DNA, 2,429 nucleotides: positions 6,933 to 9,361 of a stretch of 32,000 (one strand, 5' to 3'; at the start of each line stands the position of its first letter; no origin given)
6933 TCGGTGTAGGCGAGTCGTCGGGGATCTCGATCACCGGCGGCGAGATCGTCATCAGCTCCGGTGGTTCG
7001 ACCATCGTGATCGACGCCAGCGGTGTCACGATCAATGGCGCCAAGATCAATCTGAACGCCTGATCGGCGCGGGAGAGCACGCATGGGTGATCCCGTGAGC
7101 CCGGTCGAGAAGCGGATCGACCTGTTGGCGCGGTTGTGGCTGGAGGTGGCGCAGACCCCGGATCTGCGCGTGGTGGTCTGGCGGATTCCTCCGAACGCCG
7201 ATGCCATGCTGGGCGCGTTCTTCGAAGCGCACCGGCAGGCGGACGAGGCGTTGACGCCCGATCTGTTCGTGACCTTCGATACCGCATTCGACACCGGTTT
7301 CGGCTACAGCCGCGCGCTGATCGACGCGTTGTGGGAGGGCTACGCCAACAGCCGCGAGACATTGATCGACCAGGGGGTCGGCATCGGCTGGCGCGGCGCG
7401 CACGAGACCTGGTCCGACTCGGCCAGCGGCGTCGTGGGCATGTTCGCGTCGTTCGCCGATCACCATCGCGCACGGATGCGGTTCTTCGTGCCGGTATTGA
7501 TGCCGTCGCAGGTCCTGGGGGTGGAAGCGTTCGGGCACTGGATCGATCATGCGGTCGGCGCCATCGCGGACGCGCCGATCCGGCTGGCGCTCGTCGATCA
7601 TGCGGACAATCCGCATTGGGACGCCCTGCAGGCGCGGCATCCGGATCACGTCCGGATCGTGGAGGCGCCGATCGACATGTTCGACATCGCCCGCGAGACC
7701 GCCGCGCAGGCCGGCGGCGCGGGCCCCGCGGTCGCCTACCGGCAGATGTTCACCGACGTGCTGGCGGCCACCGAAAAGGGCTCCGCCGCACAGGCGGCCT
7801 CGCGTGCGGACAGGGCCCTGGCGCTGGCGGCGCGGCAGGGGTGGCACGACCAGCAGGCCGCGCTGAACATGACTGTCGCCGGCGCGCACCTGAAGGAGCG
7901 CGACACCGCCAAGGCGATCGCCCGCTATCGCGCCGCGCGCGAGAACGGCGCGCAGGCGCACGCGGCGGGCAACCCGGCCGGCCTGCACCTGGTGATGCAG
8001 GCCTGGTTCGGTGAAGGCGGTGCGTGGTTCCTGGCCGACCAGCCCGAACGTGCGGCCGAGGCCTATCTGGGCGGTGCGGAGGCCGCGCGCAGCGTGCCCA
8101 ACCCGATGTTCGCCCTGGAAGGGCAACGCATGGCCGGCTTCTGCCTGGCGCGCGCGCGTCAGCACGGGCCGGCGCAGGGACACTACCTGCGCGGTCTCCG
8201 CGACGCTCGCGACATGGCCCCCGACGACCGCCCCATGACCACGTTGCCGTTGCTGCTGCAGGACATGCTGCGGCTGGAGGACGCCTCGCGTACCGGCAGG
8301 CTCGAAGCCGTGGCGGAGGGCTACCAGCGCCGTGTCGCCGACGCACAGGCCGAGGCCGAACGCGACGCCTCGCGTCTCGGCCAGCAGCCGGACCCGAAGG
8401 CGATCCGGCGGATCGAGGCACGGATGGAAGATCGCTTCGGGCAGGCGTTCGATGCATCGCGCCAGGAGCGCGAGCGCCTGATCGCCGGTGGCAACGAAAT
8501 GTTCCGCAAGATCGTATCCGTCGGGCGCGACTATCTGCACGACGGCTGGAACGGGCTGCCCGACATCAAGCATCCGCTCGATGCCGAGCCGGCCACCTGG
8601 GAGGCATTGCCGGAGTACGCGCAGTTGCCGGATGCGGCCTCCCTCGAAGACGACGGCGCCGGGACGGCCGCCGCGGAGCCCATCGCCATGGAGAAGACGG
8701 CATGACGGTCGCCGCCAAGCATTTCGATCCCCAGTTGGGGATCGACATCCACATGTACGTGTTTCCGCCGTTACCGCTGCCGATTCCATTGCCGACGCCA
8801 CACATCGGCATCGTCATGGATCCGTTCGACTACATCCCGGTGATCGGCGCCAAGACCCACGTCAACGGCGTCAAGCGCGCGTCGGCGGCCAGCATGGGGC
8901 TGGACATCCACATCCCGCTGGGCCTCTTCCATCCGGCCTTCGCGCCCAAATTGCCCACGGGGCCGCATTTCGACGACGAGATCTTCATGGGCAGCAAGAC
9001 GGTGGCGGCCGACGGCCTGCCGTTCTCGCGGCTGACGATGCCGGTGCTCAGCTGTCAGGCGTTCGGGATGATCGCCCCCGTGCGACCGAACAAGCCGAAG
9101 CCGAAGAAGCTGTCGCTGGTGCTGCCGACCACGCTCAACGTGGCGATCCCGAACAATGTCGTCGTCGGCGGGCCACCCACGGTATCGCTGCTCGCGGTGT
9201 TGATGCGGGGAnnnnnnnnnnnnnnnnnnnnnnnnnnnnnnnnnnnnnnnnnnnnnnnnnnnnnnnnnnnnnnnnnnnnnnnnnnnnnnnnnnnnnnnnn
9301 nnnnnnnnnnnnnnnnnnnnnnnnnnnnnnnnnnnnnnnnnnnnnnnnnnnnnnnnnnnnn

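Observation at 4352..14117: Orphan T6SS vgrG / unknown / PAAR-Rhs / immunity island between housekeeping genes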

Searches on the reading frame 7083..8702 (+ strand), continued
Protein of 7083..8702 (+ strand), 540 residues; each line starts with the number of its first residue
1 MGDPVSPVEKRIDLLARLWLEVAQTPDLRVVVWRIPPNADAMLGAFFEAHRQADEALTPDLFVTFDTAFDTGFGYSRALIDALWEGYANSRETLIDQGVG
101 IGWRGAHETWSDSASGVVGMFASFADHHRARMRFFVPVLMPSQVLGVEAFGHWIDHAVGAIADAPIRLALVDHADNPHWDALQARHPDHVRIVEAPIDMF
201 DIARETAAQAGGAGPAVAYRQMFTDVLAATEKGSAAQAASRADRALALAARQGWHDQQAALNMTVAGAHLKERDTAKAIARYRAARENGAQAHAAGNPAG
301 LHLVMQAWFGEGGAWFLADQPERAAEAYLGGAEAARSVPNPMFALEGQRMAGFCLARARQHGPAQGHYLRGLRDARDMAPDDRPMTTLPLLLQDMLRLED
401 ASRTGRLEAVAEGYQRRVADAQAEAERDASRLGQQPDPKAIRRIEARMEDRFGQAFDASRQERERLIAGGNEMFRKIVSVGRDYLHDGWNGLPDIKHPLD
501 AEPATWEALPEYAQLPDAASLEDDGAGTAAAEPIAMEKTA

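Call 75: list_cluster_members(proteins=[P0330, P0250, P0260, P0270, P0300, P0340, P0368, P0280, P0310, P0350])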
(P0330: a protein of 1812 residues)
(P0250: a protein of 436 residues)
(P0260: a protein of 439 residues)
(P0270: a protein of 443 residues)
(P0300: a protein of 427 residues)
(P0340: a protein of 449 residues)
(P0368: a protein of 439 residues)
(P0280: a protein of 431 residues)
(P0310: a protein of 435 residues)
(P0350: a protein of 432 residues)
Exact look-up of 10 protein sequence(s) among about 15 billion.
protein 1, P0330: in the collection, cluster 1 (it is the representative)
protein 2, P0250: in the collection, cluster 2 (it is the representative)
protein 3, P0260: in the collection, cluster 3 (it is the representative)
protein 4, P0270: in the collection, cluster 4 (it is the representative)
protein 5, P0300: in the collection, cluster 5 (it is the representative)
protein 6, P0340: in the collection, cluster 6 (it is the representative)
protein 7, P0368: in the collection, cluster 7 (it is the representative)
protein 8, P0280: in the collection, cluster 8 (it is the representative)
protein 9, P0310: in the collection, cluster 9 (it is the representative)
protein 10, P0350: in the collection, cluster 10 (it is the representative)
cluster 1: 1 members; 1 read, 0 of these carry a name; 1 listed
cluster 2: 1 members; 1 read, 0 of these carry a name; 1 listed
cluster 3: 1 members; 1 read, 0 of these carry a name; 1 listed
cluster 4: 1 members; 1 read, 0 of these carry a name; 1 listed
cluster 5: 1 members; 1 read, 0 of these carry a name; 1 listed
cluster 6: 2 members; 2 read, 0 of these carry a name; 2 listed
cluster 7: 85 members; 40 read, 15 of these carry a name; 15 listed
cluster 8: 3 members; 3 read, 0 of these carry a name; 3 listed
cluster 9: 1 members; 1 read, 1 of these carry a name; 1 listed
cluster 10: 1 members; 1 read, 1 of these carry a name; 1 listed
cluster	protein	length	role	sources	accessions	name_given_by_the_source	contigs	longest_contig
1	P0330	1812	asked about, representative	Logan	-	-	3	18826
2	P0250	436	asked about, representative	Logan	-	-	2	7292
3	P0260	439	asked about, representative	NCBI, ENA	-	-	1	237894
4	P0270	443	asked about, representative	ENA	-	-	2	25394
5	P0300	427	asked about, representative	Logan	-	-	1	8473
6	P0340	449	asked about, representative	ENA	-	-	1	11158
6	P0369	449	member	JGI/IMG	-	-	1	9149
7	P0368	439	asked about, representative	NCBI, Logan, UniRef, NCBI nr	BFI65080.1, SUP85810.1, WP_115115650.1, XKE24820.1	tol-pal system YbgF family protein [Yersinia wautersii] | Tetratricopeptide repeat protein n=1 Tax=Yersinia pseudotuberculosis TaxID=633 ... | hypothetical protein [Yersinia pseudotuberculosis]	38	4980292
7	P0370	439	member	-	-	hypothetical protein CQP30_19080 [Yersinia pestis] | hypothetical protein [Yersinia pestis]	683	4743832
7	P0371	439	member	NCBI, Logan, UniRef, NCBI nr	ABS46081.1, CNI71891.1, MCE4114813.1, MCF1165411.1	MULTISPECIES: tetratricopeptide repeat protein [Yersinia pseudotuberculosis complex] | Tetratricopeptide repeat protein n=1 Tax=Yersinia pseudotuberculosis serotype O:1b ... | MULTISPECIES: hypothetical protein [Yersinia pseudotuberculosis complex]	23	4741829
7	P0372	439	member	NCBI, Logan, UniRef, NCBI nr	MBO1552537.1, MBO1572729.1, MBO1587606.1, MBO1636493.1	tetratricopeptide repeat protein [Yersinia pseudotuberculosis] | tetratricopeptide repeat protein n=1 Tax=Yersinia pseudotuberculosis TaxID=633 ... | hypothetical protein [Yersinia pseudotuberculosis]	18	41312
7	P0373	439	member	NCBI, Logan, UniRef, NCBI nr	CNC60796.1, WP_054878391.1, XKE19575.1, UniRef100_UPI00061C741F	tol-pal system YbgF family protein [Yersinia similis] | tetratricopeptide repeat protein n=1 Tax=Yersinia similis TaxID=367190 RepID=UPI00061C741F | hypothetical protein [Yersinia similis]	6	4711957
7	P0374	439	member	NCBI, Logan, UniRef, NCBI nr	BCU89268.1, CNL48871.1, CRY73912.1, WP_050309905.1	Uncharacterised protein [Yersinia pseudotuberculosis] | tetratricopeptide repeat protein n=1 Tax=Yersinia pseudotuberculosis TaxID=633 ... | hypothetical protein [Yersinia pseudotuberculosis]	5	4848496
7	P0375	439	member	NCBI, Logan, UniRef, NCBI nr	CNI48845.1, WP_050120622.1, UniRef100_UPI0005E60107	tetratricopeptide repeat protein [Yersinia pseudotuberculosis] | tetratricopeptide repeat protein n=1 Tax=Yersinia pseudotuberculosis TaxID=633 ... | hypothetical protein [Yersinia pseudotuberculosis]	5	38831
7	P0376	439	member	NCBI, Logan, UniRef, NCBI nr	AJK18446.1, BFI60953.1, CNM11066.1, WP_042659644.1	hypothetical protein KD5_07030 [Yersinia pseudotuberculosis] | tetratricopeptide repeat protein n=1 Tax=Yersinia pseudotuberculosis TaxID=633 ... | hypothetical protein [Yersinia pseudotuberculosis]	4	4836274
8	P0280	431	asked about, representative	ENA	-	-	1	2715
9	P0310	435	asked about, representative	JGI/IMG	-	tetratricopeptide (TPR) repeat protein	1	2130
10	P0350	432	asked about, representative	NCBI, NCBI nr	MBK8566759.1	MAG: hypothetical protein IPN76_26360 [Saprospiraceae bacterium] | hypothetical protein [Saprospiraceae bacterium]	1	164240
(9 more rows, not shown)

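Call 77: find_encoding_contigs(protein=P0368, flank=10000, max_places=2)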
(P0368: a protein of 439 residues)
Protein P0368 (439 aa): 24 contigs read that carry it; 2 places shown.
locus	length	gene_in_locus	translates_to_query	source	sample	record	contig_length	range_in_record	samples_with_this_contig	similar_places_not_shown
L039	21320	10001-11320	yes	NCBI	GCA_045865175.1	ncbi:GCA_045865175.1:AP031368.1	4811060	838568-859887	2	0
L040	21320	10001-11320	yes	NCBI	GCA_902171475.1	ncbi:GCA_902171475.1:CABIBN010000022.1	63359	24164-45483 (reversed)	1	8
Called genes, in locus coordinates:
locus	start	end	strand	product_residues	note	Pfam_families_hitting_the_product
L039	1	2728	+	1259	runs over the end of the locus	PF18883:AC_1, PF03797:Autotransporter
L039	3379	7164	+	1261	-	PF18883:AC_1, PF03797:Autotransporter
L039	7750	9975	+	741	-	PF05954:Phage_GPD, PF04717:Phage_base_V, PF22178:Gp5_trimer_C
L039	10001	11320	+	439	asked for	-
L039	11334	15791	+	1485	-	PF20148:DUF6531, PF25023:TEN_YD-shell, PF05593:RHS_repeat, PF25023:TEN_YD-shell, PF03527:RHS, PF25023:TEN_YD-shell (weak)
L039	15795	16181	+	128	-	PF15571:Imm44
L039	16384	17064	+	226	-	PF25023:TEN_YD-shell (weak), PF03527:RHS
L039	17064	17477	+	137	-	-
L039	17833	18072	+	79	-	PF15545:Ntox8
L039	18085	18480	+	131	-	PF11042:DUF2750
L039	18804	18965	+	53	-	-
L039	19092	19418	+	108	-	-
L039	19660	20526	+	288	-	PF25023:TEN_YD-shell (weak), PF03527:RHS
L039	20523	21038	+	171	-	-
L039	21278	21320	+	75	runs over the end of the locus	PF24719:Imm33-like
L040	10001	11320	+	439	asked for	-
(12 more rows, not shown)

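Call 97: search_solved_structures(query=A1, max_evalue=1)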
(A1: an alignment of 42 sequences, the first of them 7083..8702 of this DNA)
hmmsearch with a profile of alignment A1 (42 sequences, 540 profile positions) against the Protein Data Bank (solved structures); distinct sequences matched with E-value up to 1: 7.
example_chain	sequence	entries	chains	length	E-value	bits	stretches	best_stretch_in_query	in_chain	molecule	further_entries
8bu0_A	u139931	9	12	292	0.26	13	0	268-318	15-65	Consensus tetratricopeptide repeat protein | Crystal structure of an 8-repeat consensus TPR superhelix with Zinc. | Monomer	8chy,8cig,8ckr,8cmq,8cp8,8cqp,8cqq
5ufm_A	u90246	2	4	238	0.26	13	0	165-201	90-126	Methyltransferase domain protein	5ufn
2fo7_A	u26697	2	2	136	0.43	12.3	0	268-318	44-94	SYNTHETIC CONSENSUS TPR PROTEIN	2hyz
8ch0_A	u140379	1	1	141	0.52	12.1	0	268-318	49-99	Consensus tetratricopeptide repeat protein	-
3c4r_A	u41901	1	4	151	0.69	11.6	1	397-475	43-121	Uncharacterized protein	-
9gzg_A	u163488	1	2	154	0.74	11.5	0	268-318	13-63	Engineered CTPR protein with glutamic acids for conductivity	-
1na0_A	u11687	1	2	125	0.75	11.5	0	268-317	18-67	designed protein CTPR3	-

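Call 101: find_encoding_contigs(protein=P0350, flank=9000, max_places=1)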
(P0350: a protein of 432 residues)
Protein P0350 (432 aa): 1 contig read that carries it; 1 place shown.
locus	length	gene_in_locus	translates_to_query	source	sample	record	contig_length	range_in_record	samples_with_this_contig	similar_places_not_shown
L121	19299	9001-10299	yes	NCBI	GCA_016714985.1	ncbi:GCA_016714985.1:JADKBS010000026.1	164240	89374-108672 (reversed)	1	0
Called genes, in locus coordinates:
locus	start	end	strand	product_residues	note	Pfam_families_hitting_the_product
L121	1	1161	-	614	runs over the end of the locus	-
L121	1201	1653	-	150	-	PF04965:GPW_gp25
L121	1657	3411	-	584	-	PF05954:Phage_GPD, PF04717:Phage_base_V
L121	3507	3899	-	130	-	PF17642:TssD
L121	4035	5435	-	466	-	PF17541:TssC, PF17482:Phage_sheath_1C (faint)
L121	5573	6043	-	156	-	-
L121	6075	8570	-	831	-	PF02861:Clp_N, PF05621:TniB (weak), PF13191:AAA_16, PF00004:AAA, PF17871:AAA_lid_9, PF07724:AAA_2, PF07728:AAA_5, PF10431:ClpB_D2-small, +10 more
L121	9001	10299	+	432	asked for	PF07719:TPR_2 (faint), PF13432:TPR_16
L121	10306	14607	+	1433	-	PF20148:DUF6531, PF25023:TEN_YD-shell, PF05593:RHS_repeat (weak), PF25023:TEN_YD-shell, PF05593:RHS_repeat (weak), PF25023:TEN_YD-shell, PF05593:RHS_repeat, PF25023:TEN_YD-shell, +1 more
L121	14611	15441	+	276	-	PF08238:Sel1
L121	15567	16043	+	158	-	-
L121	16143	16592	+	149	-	-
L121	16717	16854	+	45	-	PF25459:AIM3_BBC1_C (weak)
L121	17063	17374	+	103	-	-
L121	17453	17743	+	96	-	PF17642:TssD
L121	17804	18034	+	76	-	-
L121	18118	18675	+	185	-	-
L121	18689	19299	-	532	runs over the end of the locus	PF11751:PorP_SprF (weak)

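Call 102: find_encoding_contigs(protein=P0260, flank=9000, max_places=1)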
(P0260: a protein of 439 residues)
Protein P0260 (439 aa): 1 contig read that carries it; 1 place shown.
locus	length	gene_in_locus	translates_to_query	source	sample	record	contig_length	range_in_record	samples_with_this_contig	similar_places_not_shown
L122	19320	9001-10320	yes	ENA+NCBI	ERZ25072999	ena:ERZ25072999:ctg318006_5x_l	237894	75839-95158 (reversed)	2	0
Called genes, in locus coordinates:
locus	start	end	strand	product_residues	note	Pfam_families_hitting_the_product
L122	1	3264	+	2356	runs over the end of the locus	PF05860:TPS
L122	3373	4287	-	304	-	PF01678:DAP_epimerase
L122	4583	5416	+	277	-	-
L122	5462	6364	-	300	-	PF00215:OMPdecase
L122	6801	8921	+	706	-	PF05954:Phage_GPD, PF04717:Phage_base_V, PF22178:Gp5_trimer_C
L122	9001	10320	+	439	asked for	-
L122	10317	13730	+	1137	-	PF20148:DUF6531, PF05593:RHS_repeat (weak), PF25023:TEN_YD-shell, PF05593:RHS_repeat, PF25023:TEN_YD-shell, PF05593:RHS_repeat, PF03527:RHS (weak)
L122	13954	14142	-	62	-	-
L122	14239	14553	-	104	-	-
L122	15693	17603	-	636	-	PF00012:HSP70, PF06723:MreB_Mbl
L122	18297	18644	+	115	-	PF00216:Bac_DNA_binding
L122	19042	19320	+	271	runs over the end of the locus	-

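Call 103: find_encoding_contigs(protein=P0330, flank=6000, max_places=3)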
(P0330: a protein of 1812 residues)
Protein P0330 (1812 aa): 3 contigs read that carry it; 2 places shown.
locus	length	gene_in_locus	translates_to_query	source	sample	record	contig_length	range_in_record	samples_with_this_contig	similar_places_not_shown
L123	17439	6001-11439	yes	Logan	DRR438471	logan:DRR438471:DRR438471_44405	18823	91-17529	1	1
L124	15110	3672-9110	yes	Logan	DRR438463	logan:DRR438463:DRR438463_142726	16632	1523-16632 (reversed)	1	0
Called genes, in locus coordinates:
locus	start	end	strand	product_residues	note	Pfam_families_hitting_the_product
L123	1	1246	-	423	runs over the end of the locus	PF00211:Guanylate_cyc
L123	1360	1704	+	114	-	PF00462:Glutaredoxin (weak)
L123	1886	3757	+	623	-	PF09937:DUF2169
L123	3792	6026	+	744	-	PF05954:Phage_GPD, PF04717:Phage_base_V, PF22178:Gp5_trimer_C, PF06715:Gp5_C (faint), PF22178:Gp5_trimer_C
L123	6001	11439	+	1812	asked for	PF20148:DUF6531, PF05593:RHS_repeat, PF25023:TEN_YD-shell, PF05593:RHS_repeat (weak)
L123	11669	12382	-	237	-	PF01177:Asp_Glu_race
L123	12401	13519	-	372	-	PF06032:S-Me-THD_N, PF20906:S-Me-THD_C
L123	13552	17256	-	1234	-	PF00069:Pkinase, PF07714:PK_Tyr_Ser-Thr, PF13191:AAA_16, PF13401:AAA_22 (weak)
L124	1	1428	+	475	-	?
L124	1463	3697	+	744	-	PF05954:Phage_GPD, PF04717:Phage_base_V, PF22178:Gp5_trimer_C, PF06715:Gp5_C (faint), PF22178:Gp5_trimer_C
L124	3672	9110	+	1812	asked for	PF20148:DUF6531, PF05593:RHS_repeat, PF25023:TEN_YD-shell, PF05593:RHS_repeat (weak)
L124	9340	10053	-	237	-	PF01177:Asp_Glu_race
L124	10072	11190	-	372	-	PF06032:S-Me-THD_N, PF20906:S-Me-THD_C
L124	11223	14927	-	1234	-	PF00069:Pkinase, PF07714:PK_Tyr_Ser-Thr, PF13191:AAA_16, PF13401:AAA_22 (weak)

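Call 106: find_encoding_contigs(protein=P0001, flank=10000, max_places=2)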
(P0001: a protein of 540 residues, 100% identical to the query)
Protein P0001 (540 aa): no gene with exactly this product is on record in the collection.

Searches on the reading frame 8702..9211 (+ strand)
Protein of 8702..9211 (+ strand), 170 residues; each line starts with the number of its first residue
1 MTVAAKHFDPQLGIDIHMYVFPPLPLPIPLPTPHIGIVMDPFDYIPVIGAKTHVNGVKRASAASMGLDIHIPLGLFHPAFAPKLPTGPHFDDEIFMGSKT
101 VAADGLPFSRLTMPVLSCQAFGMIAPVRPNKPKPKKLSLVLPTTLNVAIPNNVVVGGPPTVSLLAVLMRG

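Call 50: search_solved_structures(query=A3, max_evalue=10, show_alignments=3)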
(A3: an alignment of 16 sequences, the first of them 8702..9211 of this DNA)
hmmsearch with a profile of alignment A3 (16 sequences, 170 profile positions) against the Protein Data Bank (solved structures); distinct sequences matched with E-value up to 10: 3.
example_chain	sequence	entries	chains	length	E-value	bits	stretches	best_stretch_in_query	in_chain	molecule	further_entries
4jiv_D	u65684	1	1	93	0.0014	21.8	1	79-115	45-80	Putative uncharacterized protein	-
5zds_A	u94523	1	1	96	0.0084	19.2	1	60-110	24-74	FERM and PDZ domain-containing 2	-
4jiw_D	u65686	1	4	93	0.039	17.1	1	80-115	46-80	Putative uncharacterized protein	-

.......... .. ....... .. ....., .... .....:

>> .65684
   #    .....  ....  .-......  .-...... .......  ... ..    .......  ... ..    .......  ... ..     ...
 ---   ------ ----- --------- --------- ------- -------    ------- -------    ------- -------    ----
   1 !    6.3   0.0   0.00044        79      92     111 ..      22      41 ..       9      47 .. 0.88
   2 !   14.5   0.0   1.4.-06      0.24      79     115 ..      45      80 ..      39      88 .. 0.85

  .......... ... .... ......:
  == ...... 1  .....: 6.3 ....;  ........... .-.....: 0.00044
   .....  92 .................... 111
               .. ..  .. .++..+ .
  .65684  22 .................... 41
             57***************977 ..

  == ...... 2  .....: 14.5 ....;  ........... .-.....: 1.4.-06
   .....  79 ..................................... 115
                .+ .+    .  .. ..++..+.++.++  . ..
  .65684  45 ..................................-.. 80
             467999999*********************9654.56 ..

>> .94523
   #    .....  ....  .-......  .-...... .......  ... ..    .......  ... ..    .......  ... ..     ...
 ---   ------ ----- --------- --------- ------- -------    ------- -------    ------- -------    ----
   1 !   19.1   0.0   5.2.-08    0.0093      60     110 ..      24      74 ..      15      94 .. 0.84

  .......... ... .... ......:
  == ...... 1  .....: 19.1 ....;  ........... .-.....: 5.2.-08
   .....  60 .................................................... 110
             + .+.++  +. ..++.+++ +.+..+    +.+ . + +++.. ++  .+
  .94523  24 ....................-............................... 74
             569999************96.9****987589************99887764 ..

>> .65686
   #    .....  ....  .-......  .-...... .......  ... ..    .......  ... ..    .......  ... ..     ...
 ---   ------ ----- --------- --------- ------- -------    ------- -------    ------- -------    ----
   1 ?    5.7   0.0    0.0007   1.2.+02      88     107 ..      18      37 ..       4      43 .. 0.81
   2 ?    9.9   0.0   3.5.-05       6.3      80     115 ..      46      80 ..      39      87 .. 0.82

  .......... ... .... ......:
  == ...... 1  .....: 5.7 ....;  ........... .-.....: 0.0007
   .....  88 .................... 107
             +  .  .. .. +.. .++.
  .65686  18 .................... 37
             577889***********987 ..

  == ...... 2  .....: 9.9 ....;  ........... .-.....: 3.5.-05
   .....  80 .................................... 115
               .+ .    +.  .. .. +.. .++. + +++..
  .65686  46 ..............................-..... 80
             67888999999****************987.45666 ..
